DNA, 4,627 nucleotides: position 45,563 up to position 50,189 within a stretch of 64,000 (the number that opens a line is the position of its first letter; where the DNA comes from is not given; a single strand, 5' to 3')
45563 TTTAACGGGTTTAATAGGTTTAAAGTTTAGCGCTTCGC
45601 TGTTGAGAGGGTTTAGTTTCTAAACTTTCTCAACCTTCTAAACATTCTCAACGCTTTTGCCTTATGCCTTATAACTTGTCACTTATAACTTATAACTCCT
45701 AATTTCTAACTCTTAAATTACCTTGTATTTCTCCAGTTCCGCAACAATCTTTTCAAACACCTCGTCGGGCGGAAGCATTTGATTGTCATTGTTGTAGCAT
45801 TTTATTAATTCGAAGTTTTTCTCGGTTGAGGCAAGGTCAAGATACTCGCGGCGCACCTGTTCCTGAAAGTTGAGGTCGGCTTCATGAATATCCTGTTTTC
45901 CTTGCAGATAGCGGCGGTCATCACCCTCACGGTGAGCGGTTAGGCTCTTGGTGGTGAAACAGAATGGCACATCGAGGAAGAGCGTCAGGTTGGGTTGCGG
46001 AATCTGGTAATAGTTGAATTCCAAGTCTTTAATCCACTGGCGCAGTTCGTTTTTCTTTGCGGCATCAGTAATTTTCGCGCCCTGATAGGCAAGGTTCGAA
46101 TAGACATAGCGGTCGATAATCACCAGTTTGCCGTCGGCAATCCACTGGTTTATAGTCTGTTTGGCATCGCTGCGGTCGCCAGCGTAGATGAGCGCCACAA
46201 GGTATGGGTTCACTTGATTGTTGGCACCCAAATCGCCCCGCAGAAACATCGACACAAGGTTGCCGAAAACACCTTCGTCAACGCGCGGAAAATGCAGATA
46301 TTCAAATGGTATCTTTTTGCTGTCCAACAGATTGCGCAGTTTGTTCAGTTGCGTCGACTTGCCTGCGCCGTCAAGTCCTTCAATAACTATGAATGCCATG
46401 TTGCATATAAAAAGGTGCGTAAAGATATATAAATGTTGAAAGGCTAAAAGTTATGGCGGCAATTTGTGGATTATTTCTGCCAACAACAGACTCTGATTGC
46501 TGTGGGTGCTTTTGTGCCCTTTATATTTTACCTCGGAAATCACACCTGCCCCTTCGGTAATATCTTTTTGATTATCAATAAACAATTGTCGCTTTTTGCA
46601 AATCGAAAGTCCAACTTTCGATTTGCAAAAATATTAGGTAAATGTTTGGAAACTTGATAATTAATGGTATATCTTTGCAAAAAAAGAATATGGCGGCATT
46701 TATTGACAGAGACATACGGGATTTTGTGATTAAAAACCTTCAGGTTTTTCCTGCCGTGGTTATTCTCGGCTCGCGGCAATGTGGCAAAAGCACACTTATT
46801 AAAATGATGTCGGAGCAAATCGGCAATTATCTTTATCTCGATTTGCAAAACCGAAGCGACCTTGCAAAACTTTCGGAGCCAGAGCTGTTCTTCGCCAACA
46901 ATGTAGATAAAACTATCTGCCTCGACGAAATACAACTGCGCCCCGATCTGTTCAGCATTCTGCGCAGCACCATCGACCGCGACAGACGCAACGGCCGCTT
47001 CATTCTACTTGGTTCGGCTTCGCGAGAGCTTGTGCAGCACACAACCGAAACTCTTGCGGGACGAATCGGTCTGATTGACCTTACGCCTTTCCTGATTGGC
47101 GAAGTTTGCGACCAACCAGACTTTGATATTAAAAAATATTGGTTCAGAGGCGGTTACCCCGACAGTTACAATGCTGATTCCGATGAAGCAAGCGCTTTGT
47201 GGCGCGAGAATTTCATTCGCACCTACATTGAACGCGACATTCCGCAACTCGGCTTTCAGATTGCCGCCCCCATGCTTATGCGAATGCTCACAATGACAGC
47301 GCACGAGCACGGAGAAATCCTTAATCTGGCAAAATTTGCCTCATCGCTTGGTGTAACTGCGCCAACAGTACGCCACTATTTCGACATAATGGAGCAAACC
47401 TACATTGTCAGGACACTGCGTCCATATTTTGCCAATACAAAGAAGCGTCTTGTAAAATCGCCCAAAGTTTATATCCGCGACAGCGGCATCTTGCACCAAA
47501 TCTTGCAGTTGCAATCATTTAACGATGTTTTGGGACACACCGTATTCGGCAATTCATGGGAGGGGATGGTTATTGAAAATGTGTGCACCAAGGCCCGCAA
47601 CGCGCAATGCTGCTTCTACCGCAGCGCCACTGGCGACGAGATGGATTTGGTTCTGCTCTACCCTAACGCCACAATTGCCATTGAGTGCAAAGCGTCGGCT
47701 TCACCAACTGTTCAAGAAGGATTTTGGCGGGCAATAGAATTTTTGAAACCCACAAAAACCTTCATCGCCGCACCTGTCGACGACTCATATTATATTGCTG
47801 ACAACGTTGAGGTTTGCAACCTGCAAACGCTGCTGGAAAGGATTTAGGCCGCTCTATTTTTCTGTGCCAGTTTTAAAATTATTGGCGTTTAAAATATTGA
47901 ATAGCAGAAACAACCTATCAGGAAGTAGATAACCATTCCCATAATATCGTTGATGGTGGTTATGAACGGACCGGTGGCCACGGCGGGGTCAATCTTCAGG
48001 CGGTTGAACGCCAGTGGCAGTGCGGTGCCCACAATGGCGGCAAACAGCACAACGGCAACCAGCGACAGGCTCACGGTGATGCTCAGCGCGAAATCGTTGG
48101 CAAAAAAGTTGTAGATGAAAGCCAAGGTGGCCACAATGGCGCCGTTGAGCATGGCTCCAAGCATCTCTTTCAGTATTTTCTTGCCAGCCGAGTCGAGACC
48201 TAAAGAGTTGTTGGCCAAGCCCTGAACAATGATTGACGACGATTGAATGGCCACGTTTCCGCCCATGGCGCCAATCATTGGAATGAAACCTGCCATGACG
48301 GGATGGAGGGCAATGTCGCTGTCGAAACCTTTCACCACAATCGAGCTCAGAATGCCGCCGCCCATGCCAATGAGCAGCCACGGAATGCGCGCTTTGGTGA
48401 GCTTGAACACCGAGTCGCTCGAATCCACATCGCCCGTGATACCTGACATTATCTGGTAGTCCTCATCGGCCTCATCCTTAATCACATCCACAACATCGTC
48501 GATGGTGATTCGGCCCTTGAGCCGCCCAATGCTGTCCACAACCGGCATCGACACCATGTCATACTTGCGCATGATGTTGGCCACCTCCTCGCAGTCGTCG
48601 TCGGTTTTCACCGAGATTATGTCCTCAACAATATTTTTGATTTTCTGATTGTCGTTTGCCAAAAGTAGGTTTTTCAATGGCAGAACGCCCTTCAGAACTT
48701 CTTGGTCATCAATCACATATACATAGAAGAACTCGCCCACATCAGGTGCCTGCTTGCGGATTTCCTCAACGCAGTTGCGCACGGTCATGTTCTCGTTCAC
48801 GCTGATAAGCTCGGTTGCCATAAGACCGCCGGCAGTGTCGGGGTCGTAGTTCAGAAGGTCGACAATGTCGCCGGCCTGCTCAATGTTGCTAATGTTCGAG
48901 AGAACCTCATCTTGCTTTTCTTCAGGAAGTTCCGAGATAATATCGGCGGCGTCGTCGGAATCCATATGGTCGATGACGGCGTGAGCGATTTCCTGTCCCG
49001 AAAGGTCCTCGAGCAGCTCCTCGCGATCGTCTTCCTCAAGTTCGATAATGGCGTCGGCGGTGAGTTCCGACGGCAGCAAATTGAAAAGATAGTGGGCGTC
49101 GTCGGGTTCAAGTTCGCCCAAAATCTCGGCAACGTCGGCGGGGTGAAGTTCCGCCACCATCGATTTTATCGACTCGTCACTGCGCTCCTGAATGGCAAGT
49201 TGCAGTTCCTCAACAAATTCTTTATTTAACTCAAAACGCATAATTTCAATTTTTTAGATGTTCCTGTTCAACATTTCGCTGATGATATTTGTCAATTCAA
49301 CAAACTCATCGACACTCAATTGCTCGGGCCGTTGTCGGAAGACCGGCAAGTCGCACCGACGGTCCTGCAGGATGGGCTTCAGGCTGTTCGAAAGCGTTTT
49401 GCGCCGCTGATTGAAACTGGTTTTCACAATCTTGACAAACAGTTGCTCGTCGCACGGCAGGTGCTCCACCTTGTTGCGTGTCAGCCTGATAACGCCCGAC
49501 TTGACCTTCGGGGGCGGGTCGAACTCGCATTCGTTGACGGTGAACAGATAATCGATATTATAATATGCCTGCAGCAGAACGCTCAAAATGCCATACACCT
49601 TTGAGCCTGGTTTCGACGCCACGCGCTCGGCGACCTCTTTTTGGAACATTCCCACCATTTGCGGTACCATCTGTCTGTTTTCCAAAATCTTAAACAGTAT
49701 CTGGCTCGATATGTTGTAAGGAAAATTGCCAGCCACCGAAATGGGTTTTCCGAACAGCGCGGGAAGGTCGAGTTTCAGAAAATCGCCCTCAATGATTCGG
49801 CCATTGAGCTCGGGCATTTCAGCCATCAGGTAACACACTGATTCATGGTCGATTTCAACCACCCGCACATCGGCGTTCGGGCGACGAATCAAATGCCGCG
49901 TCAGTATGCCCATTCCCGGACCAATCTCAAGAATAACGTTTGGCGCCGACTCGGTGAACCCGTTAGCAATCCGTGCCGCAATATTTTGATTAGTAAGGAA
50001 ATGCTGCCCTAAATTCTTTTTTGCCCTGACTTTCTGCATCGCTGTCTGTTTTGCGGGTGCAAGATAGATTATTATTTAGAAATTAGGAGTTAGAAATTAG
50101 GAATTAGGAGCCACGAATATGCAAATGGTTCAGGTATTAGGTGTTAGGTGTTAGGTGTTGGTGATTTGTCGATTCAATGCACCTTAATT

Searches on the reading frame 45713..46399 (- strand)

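Call 14: search_protein_families(library=pfam, proteins=[window:45713-46399:-], max_evalue=0.001)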
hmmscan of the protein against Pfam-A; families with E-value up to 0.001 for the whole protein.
window:45713-46399:- (228 aa): 1 family
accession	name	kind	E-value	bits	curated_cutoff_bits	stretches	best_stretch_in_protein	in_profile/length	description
PF02223.23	Thymidylate_kin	-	3.2e-26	92.6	27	1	6-200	1-173/185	Thymidylate kinase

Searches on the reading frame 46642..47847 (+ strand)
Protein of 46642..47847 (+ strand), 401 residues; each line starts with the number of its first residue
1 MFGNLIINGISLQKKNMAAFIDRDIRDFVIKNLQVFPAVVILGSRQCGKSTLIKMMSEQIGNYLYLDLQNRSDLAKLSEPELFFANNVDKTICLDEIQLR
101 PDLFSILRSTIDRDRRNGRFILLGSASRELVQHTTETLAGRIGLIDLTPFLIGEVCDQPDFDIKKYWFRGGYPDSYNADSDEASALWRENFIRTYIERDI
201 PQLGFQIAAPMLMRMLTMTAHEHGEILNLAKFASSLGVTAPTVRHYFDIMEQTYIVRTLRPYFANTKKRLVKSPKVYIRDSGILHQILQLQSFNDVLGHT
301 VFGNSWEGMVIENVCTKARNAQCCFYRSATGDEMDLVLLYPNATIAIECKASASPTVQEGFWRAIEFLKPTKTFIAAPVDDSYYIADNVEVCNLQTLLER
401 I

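Call 14: search_protein_families(library=pfam, proteins=[window:46642-47847:+], max_evalue=0.001)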
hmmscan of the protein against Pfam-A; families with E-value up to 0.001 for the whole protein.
window:46642-47847:+ (401 aa): 2 families
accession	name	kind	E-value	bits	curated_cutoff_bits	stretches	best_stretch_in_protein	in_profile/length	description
PF13635.12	DUF4143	-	5.5e-38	130.7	28.1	1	197-352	1-160/160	Domain of unknown function (DUF4143)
PF13173.12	AAA_14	-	2.4e-25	89.5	27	1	37-156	3-129/129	AAA domain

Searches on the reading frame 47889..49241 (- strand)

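Call 14: search_protein_families(library=pfam, proteins=[window:47889-49241:-], max_evalue=0.001)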
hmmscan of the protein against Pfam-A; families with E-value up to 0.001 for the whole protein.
window:47889-49241:- (450 aa): 4 families
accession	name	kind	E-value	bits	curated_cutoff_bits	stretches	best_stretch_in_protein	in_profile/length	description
PF01769.21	MgtE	-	2.7e-32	112.1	27.6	1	320-442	1-125/125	Divalent cation transporter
PF03448.22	MgtE_N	-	2.6e-24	86.1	25.9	1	32-135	1-102/102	MgtE intracellular N domain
PF00571.33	CBS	-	2.5e-15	57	24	2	205-255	6-56/57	CBS domain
PF14841.11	FliG_M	-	5.3e-10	39.8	25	1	88-122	18-52/76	FliG middle domain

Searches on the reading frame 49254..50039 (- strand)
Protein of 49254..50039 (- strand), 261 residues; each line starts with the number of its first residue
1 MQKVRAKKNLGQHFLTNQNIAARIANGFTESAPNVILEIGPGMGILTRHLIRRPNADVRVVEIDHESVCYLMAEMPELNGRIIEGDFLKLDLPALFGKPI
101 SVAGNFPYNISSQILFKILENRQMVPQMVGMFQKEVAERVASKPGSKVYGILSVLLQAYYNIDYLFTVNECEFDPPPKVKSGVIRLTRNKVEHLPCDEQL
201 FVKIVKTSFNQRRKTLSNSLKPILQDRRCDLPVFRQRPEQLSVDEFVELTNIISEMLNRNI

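Call 15: search_protein_families(library=pfam, proteins=[window:49254-50039:-], max_evalue=0.001)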
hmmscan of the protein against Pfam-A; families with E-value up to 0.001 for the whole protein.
window:49254-50039:- (261 aa): 2 families
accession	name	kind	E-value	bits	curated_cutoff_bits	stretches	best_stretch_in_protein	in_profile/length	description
PF00398.26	RrnaAD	-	6.1e-50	170.2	24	1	5-247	3-255/263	Ribosomal RNA adenine dimethylase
PF13649.12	Methyltransf_25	-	0.00071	20.7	27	0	36-93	1-61/97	Methyltransferase domain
